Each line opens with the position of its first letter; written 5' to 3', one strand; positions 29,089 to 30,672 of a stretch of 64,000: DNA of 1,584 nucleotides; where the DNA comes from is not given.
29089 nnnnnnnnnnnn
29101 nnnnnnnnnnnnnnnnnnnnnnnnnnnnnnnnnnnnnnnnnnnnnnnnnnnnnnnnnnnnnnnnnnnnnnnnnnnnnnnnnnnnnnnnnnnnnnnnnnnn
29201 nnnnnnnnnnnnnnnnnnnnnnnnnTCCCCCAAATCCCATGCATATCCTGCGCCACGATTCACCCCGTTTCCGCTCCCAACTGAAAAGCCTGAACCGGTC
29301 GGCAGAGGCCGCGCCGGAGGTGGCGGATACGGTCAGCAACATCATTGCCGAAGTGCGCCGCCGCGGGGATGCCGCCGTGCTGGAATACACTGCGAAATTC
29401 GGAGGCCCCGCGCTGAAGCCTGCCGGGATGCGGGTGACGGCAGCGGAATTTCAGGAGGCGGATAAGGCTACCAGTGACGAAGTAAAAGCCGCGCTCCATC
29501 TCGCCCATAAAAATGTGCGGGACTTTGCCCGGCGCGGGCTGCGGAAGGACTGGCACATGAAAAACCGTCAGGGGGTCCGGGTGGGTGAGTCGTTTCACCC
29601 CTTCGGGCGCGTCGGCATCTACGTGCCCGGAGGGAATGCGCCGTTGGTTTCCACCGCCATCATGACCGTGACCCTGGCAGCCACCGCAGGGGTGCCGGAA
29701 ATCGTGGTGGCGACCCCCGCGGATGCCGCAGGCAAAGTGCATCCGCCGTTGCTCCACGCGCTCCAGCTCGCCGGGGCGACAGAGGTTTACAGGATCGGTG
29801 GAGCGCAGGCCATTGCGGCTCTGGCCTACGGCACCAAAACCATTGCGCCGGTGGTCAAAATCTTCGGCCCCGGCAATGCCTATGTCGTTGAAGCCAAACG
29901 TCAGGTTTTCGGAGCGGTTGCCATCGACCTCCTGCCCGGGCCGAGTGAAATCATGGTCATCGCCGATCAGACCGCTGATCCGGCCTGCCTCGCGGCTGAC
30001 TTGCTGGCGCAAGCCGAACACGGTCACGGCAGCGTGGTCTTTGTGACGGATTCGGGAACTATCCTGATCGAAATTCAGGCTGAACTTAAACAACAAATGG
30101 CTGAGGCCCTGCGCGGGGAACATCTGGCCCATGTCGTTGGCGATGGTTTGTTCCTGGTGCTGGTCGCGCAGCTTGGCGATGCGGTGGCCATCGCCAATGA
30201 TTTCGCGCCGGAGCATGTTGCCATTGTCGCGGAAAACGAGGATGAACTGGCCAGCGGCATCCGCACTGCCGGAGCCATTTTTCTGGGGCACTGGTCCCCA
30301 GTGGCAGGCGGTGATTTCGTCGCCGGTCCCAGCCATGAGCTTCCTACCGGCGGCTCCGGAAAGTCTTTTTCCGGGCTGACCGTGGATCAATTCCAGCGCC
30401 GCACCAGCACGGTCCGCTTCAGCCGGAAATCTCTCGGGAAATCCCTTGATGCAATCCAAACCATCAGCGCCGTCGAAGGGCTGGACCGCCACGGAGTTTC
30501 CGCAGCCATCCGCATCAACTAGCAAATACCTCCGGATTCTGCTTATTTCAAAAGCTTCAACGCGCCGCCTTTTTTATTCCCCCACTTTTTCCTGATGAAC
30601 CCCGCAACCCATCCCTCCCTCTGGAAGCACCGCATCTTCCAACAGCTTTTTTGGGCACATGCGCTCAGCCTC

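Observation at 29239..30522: Intact hisD embedded in a metal-efflux operon between czcA and nreB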

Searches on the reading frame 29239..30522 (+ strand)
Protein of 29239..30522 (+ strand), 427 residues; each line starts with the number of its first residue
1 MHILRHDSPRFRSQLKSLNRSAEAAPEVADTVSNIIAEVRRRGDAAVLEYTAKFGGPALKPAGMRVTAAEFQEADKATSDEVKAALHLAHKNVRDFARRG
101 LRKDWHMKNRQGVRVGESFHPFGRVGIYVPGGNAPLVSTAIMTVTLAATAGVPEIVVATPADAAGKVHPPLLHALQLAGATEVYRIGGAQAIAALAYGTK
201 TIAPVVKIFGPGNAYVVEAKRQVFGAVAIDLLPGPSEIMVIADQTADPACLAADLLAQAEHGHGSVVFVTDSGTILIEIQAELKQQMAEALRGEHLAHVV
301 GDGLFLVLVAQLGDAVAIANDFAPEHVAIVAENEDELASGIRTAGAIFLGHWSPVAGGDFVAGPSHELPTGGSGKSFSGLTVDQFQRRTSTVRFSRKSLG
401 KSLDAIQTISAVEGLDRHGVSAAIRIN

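Call 5: search_protein_families(library=pfam, proteins=[window:29239-30522:+])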
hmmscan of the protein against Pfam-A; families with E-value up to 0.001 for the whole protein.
window:29239-30522:+ (427 aa): 1 family
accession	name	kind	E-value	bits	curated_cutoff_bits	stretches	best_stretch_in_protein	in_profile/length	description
PF00815.25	Histidinol_dh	-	2.3e-138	462.1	27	1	19-425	2-410/411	Histidinol dehydrogenase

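Call 6: search_protein_families(library=ncbifam, proteins=[window:29239-30522:+])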
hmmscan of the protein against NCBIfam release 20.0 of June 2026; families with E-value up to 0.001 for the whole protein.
window:29239-30522:+ (427 aa): 2 families
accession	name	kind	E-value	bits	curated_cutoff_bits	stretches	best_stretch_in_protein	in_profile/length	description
TIGR00069.1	hisD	equivalog_domain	1.6e-134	449.1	243.8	1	32-425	1-393/393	histidinol dehydrogenase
NF010343.0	PRK13770.1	equivalog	7.9e-91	304.9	647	1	17-426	10-415/416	histidinol dehydrogenase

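Call 7: find_homologous_proteins(query=window:29239-30519:+)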
Query window:29239-30519:+ (427 aa): 8000 proteins with E <= 0.001 among 8000 candidates; the best 120 are listed.
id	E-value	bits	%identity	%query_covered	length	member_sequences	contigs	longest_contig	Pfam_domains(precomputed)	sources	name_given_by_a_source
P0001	4.1e-246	834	92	100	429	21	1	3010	PF00815.26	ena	-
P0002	1.3e-242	823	89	100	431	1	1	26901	PF00815.26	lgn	-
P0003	1.7e-235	799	88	100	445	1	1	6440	PF00815.26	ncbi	-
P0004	4.0e-233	792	89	100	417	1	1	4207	PF00815.26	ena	-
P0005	1.0e-228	777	85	100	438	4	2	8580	PF00815.26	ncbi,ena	-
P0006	3.4e-207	706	77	100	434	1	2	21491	PF00815.26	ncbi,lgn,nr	ncbi:MAG: histidinol dehydrogenase [Prosthecobacter sp.]|nr:MAG: histidinol dehydrogenase [Chthoniob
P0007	8.1e-196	669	73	100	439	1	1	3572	PF00815.26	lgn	-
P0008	1.4e-195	668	73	100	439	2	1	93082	PF00815.26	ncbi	-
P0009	1.1e-194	665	73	100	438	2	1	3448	PF00815.26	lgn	-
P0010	6.7e-193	659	71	100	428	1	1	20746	PF00815.26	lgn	-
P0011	2.7e-191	654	72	100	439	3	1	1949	PF00815.26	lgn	-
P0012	1.1e-190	652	70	100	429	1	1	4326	PF00815.26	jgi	jgi:histidinol dehydrogenase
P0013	1.2e-187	642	69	100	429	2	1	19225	PF00815.26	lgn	-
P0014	2.9e-179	614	69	100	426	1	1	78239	PF00815.26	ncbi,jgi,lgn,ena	-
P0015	6.1e-178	610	67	100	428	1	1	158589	PF00815.26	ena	-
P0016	1.7e-176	605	67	100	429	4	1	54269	PF00815.26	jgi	jgi:histidinol dehydrogenase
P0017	9.2e-176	603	67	100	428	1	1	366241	PF00815.26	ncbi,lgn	-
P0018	4.0e-175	601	66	100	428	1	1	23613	PF00815.26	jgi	jgi:histidinol dehydrogenase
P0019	4.9e-175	600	67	100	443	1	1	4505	PF00815.26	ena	-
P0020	3.2e-174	598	67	100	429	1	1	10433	PF00815.26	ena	-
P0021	2.1e-173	595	66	100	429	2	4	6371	PF00815.26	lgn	-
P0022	2.2e-173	595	65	100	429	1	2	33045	PF00815.26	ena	-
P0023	2.5e-173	595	66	100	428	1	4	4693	PF00815.26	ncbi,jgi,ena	jgi:histidinol dehydrogenase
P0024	3.1e-173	594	67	100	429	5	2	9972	PF00815.26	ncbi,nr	ncbi:MAG TPA: histidinol dehydrogenase [Chthoniobacteraceae bacterium]|nr:histidinol dehydrogenase [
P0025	4.3e-173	594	66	100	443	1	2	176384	PF00815.26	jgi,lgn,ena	-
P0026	4.9e-173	594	67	100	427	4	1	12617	PF00815.26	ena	-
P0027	6.3e-173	593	66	100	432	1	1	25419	PF00815.26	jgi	jgi:histidinol dehydrogenase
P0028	9.2e-173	593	68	100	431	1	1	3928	PF00815.26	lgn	-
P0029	1.2e-172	592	66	100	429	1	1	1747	PF00815.26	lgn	-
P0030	3.0e-172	591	66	100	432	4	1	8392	PF00815.26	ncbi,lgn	ncbi:MAG: histidinol dehydrogenase [Chthoniobacteraceae bacterium]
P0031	3.9e-172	591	66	100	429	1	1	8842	PF00815.26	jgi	jgi:histidinol dehydrogenase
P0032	6.7e-172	590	64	100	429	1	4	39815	PF00815.26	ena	-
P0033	8.3e-172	590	65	100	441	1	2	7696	PF00815.26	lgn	-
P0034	1.0e-171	589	67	100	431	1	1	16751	PF00815.26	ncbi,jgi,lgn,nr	ncbi:MAG: histidinol dehydrogenase [Chthoniobacter sp.]|jgi:histidinol dehydrogenase|nr:histidinol d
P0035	9.3e-171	586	67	100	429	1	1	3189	PF00815.26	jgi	jgi:histidinol dehydrogenase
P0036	2.1e-170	585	64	100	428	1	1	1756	PF00815.26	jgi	jgi:histidinol dehydrogenase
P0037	5.5e-170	584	64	100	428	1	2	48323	PF00815.26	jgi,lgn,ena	jgi:histidinol dehydrogenase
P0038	5.8e-170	584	64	100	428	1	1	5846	PF00815.26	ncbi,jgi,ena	jgi:histidinol dehydrogenase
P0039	7.5e-170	583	65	100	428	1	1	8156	PF00815.26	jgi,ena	-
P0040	7.7e-170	583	65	100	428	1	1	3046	PF00815.26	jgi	-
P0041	1.0e-169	583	64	100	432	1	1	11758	PF00815.26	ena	-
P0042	1.1e-169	583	65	100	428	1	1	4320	PF00815.26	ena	-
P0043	1.2e-169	583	64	100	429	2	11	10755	PF00815.26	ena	-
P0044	1.4e-169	582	65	100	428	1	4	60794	PF00815.26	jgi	jgi:histidinol dehydrogenase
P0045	1.9e-169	582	65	100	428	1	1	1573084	PF00815.26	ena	-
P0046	2.1e-169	582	64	100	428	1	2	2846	PF00815.26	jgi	jgi:histidinol dehydrogenase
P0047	2.9e-169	581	65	100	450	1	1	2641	PF00815.26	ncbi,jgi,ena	jgi:histidinol dehydrogenase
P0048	3.1e-169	581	64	100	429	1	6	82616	PF00815.26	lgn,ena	-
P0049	3.7e-169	581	67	100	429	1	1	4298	PF00815.26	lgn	-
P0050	1.4e-168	579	65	100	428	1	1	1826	PF00815.26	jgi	-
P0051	1.4e-168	579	64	99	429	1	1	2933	PF00815.26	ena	-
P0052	1.5e-168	579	65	100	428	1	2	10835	PF00815.26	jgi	jgi:histidinol dehydrogenase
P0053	1.6e-168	579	64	100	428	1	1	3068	PF00815.26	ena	-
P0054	2.0e-168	579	65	100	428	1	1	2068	PF00815.26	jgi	-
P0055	2.2e-168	578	65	100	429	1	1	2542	PF00815.26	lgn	-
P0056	2.8e-168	578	65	100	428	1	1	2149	PF00815.26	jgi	-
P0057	3.7e-168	578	64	100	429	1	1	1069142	PF00815.26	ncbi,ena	-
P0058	4.6e-168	577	67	100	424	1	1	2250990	PF00815.26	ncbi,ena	-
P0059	4.8e-168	577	64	100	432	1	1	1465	PF00815.26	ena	-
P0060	5.0e-168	577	64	100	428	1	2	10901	PF00815.26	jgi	jgi:histidinol dehydrogenase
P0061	6.2e-168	577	64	100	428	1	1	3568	PF00815.26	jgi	jgi:histidinol dehydrogenase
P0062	8.2e-168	577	63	100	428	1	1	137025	PF00815.26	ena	-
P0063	8.2e-168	577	65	100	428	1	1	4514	PF00815.26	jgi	jgi:histidinol dehydrogenase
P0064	8.6e-168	576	63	100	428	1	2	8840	PF00815.26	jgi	jgi:histidinol dehydrogenase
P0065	1.2e-167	576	64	100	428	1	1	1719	PF00815.26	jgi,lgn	-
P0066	1.3e-167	576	64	100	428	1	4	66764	PF00815.26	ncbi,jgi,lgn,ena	jgi:histidinol dehydrogenase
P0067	2.0e-167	575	65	100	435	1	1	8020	PF00815.26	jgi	jgi:histidinol dehydrogenase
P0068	2.1e-167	575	65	100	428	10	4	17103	PF00815.26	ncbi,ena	-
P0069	2.3e-167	575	64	100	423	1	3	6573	PF00815.26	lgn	-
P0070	3.0e-167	575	63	100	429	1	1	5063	PF00815.26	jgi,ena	-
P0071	5.8e-167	574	64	100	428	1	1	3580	PF00815.26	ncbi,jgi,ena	jgi:histidinol dehydrogenase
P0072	6.1e-167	574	66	100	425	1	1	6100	PF00815.26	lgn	-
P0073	6.3e-167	574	66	100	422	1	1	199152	PF00815.26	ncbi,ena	-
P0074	6.4e-167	574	63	100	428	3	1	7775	PF00815.26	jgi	jgi:histidinol dehydrogenase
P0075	7.3e-167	573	64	100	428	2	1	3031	PF00815.26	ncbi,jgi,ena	jgi:histidinol dehydrogenase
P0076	7.6e-167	573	65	100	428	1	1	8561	PF00815.26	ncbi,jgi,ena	jgi:histidinol dehydrogenase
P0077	1.2e-166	573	64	100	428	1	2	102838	PF00815.26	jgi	jgi:histidinol dehydrogenase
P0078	1.4e-166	572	64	100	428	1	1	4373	PF00815.26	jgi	jgi:histidinol dehydrogenase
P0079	1.4e-166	572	64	100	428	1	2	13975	PF00815.26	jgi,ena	jgi:histidinol dehydrogenase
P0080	1.7e-166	572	63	100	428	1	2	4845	PF00815.26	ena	-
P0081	1.9e-166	572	64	100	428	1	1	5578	PF00815.26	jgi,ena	-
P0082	2.2e-166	572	64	100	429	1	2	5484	PF00815.26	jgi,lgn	jgi:histidinol dehydrogenase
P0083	2.4e-166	572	62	100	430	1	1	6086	PF00815.26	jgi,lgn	jgi:histidinol dehydrogenase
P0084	3.6e-166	571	63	100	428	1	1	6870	PF00815.26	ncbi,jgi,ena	jgi:histidinol dehydrogenase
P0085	3.6e-166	571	63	100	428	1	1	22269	PF00815.26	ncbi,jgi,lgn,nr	ncbi:MAG TPA: histidinol dehydrogenase [Chthoniobacteraceae bacterium]|jgi:histidinol dehydrogenase|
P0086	3.7e-166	571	64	100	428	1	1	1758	PF00815.26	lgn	-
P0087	7.0e-166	570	64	100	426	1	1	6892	PF00815.26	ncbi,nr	ncbi:MAG: histidinol dehydrogenase [Verrucomicrobiota bacterium]|nr:histidinol dehydrogenase [Verruc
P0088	1.2e-165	569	63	100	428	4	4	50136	PF00815.26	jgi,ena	-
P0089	1.2e-165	569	63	100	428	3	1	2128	PF00815.26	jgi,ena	jgi:histidinol dehydrogenase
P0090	1.3e-165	569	63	100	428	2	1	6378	PF00815.26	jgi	jgi:histidinol dehydrogenase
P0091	1.4e-165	569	64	100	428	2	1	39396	PF00815.26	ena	-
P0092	2.5e-165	568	63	100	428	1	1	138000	PF00815.26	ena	-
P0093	2.6e-165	568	63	100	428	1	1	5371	PF00815.26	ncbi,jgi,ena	jgi:histidinol dehydrogenase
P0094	3.4e-165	568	65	100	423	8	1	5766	PF00815.26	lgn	-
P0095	4.2e-165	568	64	100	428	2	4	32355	PF00815.26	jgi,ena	-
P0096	5.3e-165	567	64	100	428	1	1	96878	PF00815.26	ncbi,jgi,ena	jgi:histidinol dehydrogenase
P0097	5.4e-165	567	62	100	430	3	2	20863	PF00815.26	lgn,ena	-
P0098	6.4e-165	567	63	100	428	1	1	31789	PF00815.26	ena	-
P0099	1.5e-164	566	64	100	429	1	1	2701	PF00815.26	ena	-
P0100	1.6e-164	566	65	100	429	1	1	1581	PF00815.26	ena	-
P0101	1.8e-164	566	65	100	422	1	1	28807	PF00815.26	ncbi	-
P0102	2.4e-164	565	63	100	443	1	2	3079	PF00815.26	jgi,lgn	-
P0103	3.0e-164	565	64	100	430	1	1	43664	PF00815.26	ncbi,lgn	-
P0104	3.5e-164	565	64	100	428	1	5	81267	PF00815.26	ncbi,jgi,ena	jgi:histidinol dehydrogenase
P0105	5.5e-164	564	67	94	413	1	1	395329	PF00815.26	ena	-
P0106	7.6e-164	563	63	100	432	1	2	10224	PF00815.26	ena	-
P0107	8.6e-164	563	62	100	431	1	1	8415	PF00815.26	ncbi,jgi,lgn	ncbi:MAG: histidinol dehydrogenase [Chthoniobacteraceae bacterium]|jgi:histidinol dehydrogenase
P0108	1.0e-163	563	64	100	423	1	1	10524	PF00815.26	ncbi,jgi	ncbi:MAG TPA: histidinol dehydrogenase [Chthoniobacteraceae bacterium]|jgi:histidinol dehydrogenase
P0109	1.1e-163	563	64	100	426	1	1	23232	PF00815.26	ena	-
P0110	1.2e-163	563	65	100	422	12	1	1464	PF00815.26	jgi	jgi:histidinol dehydrogenase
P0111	1.4e-163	563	62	100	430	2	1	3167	PF00815.26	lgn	-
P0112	1.4e-163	563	63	100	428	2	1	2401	PF00815.26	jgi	-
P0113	1.7e-163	562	64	100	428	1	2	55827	PF00815.26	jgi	jgi:histidinol dehydrogenase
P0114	3.6e-163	561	65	100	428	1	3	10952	PF00815.26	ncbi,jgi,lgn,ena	jgi:histidinol dehydrogenase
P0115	3.6e-163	561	63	100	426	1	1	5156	PF00815.26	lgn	-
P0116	3.8e-163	561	63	100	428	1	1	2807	PF00815.26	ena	-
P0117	4.0e-163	561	64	100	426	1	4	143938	PF00815.26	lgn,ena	-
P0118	5.2e-163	561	64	100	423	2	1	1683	PF00815.26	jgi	jgi:histidinol dehydrogenase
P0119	6.1e-163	561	61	100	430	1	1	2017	PF00815.26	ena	-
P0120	1.1e-162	560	63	100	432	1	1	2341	PF00815.26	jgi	jgi:histidinol dehydrogenase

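Call 8: find_encoding_contigs(protein=P0002, flank=10000, max_places=3)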
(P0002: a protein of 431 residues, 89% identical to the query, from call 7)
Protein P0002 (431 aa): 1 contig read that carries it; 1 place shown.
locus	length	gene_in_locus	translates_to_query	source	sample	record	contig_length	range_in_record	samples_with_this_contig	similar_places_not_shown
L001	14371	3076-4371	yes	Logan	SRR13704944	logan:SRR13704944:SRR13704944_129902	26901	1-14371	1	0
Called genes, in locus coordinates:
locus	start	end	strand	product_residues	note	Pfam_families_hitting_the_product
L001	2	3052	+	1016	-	?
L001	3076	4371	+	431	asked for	PF00815:Histidinol_dh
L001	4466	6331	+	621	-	PF00122:E1-E2_ATPase, PF00702:Hydrolase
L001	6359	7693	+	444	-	PF03824:NicO, PF25971:CzcB_N, PF03824:NicO, PF13386:DsbD_2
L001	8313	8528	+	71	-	-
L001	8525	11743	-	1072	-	PF00873:ACR_tran, PF02355:SecD_SecF_C (weak)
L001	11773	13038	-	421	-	PF25917:BSH_RND (faint)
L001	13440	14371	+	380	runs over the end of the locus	PF01263:Aldose_epim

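Call 9: find_encoding_contigs(protein=P0006, flank=10000, max_places=3)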
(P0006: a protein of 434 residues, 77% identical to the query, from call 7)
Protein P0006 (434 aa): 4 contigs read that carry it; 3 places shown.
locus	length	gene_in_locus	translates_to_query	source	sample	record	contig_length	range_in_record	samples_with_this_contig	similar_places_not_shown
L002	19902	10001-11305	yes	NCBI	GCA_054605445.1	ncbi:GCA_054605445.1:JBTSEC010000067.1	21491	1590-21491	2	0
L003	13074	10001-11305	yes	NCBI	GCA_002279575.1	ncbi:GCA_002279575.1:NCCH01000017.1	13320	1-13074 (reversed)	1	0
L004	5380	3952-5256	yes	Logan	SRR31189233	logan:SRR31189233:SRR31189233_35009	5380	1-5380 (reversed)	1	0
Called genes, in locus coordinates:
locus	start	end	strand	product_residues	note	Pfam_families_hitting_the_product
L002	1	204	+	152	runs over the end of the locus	-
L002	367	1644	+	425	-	PF02321:OEP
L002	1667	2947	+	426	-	PF25971:CzcB_N, PF25917:BSH_RND (faint), PF25919:BSH_CusB (faint), PF25973:BSH_CzcB, PF25954:Beta-barrel_RND_2, PF25975:CzcB_C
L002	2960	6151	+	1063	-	PF00873:ACR_tran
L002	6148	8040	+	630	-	PF00122:E1-E2_ATPase, PF00702:Hydrolase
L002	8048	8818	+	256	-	PF13795:HupE_UreJ_2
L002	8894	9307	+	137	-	-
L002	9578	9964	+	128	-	-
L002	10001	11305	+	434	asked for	PF00815:Histidinol_dh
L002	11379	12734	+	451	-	PF03824:NicO, PF25971:CzcB_N, PF03824:NicO, PF13386:DsbD_2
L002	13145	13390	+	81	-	-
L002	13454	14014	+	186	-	-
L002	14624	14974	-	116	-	PF04945:YHS (faint)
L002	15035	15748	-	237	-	PF13473:Cupredoxin_1, PF00127:Copper-bind, PF11604:CusF_Ec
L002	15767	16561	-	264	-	PF05275:CopB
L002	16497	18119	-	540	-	PF07732:Cu-oxidase_3, PF00127:Copper-bind (faint), PF00394:Cu-oxidase, PF07731:Cu-oxidase_2, PF07732:Cu-oxidase_3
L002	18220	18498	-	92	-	-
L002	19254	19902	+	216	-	PF08401:ArdcN, PF18818:MPTase-PolyVal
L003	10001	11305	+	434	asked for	PF00815:Histidinol_dh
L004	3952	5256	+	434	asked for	PF00815:Histidinol_dh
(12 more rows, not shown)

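Call 10: find_encoding_contigs(protein=P0008, flank=10000, max_places=3)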
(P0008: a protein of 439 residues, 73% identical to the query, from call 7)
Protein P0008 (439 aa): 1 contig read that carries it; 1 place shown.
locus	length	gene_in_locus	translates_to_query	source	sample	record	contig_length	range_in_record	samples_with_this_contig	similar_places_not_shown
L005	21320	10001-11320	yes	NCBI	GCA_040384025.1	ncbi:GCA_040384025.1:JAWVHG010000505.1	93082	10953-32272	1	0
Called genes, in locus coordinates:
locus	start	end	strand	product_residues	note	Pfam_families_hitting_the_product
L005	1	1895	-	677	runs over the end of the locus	PF11398:DUF2813 (faint), PF13175:AAA_15, PF13476:AAA_23 (weak), PF13304:AAA_21, PF20469:OLD-like_TOPRIM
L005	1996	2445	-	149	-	-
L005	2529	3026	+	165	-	-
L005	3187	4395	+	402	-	PF02321:OEP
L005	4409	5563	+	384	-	PF25919:BSH_CusB (faint), PF25917:BSH_RND (weak), PF25973:BSH_CzcB, PF25954:Beta-barrel_RND_2, PF25975:CzcB_C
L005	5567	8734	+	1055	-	PF00873:ACR_tran, PF02355:SecD_SecF_C (faint)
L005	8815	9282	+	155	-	-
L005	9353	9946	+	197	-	-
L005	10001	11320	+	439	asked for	PF00815:Histidinol_dh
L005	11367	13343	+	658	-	PF00122:E1-E2_ATPase, PF00702:Hydrolase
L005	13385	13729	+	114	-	-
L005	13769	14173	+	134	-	-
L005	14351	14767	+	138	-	-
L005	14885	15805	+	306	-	PF13557:Phenol_MetA_deg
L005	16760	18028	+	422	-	PF02321:OEP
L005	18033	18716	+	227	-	PF25967:RND-MFP_C, PF25989:YknX_C, PF25975:CzcB_C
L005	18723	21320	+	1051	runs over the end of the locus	PF00873:ACR_tran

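Call 12: find_encoding_contigs(protein=P0014, flank=8000, max_places=2)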
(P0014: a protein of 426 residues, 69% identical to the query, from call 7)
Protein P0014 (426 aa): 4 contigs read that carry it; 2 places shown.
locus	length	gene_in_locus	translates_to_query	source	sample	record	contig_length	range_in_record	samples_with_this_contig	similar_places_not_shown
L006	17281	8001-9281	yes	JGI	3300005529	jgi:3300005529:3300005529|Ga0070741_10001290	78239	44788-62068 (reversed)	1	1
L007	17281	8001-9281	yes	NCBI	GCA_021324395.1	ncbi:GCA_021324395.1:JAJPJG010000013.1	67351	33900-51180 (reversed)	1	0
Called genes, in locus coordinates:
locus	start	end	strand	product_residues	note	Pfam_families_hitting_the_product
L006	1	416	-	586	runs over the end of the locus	-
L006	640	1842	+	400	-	PF01916:DS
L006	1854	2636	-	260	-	-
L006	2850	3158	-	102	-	PF14020:DUF4236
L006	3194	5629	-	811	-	-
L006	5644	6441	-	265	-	PF13672:PP2C_2 (weak)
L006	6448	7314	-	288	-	PF00092:VWA (faint), PF13519:VWA_2 (faint)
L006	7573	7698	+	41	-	-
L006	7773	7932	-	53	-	-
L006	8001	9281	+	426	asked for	PF00815:Histidinol_dh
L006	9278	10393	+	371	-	PF01408:GFO_IDH_MocA, PF03447:NAD_binding_3 (weak), PF02894:GFO_IDH_MocA_C (weak), PF22725:GFO_IDH_MocA_C3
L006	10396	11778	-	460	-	PF03448:MgtE_N, PF00571:CBS, PF01769:MgtE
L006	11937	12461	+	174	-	PF00027:cNMP_binding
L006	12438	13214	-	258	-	PF04909:Amidohydro_2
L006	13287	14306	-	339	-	PF08240:ADH_N, PF01262:AlaDh_PNT_C (weak), PF16912:Glu_dehyd_C, PF00107:ADH_zinc_N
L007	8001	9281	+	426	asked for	PF00815:Histidinol_dh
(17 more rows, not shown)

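Call 13: find_encoding_contigs(protein=P0017, flank=8000, max_places=2)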
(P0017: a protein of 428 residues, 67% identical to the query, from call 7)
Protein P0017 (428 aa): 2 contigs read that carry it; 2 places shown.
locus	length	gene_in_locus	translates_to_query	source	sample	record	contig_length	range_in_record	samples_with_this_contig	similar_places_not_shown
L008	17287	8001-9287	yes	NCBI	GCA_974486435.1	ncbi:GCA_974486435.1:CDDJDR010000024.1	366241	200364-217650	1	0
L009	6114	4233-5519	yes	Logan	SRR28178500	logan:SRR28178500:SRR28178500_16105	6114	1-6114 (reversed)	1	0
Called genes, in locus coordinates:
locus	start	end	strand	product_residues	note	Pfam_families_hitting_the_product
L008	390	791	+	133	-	-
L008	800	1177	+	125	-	-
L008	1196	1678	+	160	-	-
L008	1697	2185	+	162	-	-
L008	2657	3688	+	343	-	PF01261:AP_endonuc_2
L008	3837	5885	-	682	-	PF07992:Pyr_redox_2, PF00070:Pyr_redox (weak), PF22366:NDH2_C, PF00027:cNMP_binding, PF00571:CBS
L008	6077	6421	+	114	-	PF01521:Fe-S_biosyn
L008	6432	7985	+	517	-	-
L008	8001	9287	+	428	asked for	PF00815:Histidinol_dh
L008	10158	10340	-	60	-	-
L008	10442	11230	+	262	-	PF00149:Metallophos, PF12850:Metallophos_2 (weak)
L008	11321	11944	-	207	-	-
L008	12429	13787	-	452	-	-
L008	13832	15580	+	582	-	PF00005:ABC_tran, PF02463:SMC_N (faint), PF13304:AAA_21 (weak), PF01061:ABC2_membrane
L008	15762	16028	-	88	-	-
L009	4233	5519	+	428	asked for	PF00815:Histidinol_dh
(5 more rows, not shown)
